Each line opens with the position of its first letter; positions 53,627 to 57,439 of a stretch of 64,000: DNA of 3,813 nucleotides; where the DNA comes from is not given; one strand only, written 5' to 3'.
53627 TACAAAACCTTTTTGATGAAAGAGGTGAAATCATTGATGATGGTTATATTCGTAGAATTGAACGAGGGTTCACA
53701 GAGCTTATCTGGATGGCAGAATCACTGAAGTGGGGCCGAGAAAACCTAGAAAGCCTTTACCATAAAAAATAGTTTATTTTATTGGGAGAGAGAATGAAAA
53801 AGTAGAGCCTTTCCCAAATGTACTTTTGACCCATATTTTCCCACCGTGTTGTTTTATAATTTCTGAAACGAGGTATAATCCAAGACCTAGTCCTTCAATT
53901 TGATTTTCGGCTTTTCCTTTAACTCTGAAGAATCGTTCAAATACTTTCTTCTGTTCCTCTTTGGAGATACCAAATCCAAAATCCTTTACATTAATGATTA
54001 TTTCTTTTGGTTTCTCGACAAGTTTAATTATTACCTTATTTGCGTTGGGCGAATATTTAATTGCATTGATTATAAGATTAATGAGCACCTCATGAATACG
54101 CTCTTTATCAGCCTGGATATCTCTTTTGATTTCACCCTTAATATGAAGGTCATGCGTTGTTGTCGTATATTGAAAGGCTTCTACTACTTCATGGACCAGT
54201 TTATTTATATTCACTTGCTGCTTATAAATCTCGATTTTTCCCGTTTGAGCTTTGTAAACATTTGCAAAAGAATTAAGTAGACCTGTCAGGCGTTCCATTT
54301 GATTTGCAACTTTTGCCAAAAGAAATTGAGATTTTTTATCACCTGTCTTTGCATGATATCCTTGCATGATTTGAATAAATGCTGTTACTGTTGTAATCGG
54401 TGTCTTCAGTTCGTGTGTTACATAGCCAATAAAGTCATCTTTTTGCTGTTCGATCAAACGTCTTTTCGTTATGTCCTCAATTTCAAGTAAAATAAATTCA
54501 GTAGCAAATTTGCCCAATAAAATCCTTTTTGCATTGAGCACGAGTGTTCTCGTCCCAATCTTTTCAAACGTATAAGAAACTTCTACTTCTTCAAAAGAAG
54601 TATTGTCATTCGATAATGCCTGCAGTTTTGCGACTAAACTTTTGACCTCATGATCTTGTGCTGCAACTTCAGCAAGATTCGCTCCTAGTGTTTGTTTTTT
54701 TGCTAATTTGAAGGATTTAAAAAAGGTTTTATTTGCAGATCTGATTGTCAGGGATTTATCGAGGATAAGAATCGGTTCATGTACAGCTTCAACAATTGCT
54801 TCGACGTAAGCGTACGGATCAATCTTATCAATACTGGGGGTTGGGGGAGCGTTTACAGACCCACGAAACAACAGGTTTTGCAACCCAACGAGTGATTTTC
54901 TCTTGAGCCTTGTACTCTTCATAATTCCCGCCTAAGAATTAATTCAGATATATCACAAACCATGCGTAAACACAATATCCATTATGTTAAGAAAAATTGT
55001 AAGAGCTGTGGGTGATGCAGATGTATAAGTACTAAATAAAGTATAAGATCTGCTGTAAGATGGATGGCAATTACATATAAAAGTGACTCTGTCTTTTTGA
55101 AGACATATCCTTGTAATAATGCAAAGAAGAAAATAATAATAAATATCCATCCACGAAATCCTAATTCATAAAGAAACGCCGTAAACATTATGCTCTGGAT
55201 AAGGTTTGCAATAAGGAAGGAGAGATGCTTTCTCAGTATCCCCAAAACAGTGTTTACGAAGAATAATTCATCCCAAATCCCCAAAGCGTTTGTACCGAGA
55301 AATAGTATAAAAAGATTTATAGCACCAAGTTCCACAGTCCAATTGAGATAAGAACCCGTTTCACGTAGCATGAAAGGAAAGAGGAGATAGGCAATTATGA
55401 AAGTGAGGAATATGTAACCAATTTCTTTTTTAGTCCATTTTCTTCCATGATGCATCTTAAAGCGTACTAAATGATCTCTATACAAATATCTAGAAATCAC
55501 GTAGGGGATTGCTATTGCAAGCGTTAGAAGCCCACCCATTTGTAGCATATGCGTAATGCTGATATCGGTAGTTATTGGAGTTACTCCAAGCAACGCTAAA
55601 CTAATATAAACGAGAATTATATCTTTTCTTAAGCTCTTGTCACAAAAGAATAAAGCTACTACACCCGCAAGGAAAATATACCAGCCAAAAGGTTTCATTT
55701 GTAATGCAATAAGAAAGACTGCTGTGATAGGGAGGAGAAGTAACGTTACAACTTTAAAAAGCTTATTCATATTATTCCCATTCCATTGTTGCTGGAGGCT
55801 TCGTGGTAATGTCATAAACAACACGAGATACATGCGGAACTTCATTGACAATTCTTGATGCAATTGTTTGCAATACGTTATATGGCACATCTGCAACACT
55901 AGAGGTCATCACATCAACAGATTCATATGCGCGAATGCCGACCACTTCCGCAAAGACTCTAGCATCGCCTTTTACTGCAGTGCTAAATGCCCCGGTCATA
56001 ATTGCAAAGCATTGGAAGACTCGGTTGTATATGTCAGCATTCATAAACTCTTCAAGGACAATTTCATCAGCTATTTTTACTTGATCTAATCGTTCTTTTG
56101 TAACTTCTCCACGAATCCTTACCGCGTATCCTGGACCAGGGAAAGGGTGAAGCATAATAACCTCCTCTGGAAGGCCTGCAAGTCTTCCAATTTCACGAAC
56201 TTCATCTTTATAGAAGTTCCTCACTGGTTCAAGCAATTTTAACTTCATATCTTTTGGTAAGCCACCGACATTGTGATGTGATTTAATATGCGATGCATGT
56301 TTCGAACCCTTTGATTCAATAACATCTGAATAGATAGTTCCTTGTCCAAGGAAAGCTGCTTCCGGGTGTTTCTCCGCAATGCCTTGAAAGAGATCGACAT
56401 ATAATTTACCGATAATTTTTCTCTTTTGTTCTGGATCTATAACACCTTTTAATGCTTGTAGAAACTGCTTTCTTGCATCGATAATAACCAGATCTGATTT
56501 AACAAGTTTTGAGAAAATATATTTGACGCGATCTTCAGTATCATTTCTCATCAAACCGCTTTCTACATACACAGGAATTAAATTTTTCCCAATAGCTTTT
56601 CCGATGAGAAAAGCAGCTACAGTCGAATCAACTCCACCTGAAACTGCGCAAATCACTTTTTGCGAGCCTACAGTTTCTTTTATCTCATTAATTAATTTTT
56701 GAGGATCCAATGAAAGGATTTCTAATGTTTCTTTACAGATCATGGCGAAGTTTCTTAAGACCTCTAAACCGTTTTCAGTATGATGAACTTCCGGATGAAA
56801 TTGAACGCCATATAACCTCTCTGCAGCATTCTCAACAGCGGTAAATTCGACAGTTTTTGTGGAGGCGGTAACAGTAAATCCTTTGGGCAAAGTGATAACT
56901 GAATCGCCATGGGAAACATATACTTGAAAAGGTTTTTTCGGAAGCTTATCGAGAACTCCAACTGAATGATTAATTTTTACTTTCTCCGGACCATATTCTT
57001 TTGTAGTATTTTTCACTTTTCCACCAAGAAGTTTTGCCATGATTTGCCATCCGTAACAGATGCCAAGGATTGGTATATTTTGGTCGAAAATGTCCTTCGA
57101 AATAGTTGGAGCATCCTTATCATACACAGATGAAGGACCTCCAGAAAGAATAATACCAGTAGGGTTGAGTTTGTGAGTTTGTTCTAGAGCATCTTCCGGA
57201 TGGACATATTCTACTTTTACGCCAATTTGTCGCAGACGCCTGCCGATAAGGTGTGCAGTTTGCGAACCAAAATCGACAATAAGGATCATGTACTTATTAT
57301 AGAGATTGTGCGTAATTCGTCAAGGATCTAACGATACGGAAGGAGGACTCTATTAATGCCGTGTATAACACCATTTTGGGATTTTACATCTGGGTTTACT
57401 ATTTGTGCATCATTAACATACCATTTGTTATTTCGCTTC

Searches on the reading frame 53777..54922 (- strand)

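Call 73: search_protein_families(library=pfam, proteins=[window:53777-54922:-], max_evalue=0.0001)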
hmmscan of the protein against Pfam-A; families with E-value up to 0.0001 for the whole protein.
window:53777-54922:- (382 aa): 3 families
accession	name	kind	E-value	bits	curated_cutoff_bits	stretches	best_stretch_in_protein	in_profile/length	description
PF02518.31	HATPase_c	-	9.1e-27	94.1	26.4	1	272-381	2-109/111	Histidine kinase-, DNA gyrase B-, and HSP90-like ATPase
PF00989.32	PAS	-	1.2e-08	35.4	22.6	1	40-138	3-100/113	PAS fold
PF00512.31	HisKA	-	1.4e-08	35.1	26.9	1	160-226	1-64/66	His Kinase A (phospho-acceptor) domain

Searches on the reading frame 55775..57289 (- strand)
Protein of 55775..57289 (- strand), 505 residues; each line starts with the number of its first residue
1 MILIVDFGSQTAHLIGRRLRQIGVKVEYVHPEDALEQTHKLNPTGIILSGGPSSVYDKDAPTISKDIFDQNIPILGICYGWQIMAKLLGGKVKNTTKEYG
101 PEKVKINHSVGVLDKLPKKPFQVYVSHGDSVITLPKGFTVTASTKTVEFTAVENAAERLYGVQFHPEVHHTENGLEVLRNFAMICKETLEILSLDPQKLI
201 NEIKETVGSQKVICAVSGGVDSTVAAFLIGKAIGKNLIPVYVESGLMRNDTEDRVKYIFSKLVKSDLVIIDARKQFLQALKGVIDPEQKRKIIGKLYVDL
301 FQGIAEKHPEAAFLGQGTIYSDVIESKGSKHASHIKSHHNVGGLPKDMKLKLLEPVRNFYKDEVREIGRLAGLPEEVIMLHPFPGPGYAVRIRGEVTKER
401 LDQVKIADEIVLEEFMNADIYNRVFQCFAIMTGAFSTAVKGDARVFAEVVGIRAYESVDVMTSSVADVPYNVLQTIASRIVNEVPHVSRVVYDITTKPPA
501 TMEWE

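Call 73: search_protein_families(library=pfam, proteins=[window:55775-57289:-], max_evalue=0.0001)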
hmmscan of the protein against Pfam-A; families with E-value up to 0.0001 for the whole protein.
window:55775-57289:- (505 aa): 5 families
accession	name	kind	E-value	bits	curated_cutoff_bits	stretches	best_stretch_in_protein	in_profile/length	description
PF00117.34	GATase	-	3e-44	151.4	22.8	1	3-183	1-188/190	Glutamine amidotransferase class-I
PF00958.27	GMP_synt_C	-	1.3e-32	112.2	27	1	413-504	1-92/92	GMP synthase C terminal domain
PF07722.19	Peptidase_C26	-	2.3e-13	50.9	20.5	1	63-167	97-219/219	Peptidase C26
PF02540.23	NAD_synthase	-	1.5e-07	31.3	21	1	200-257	9-68/242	NAD synthase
PF00764.25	Arginosuc_synth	-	9e-05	23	27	0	211-278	1-67/162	Arginosuccinate synthase N-terminal HUP domain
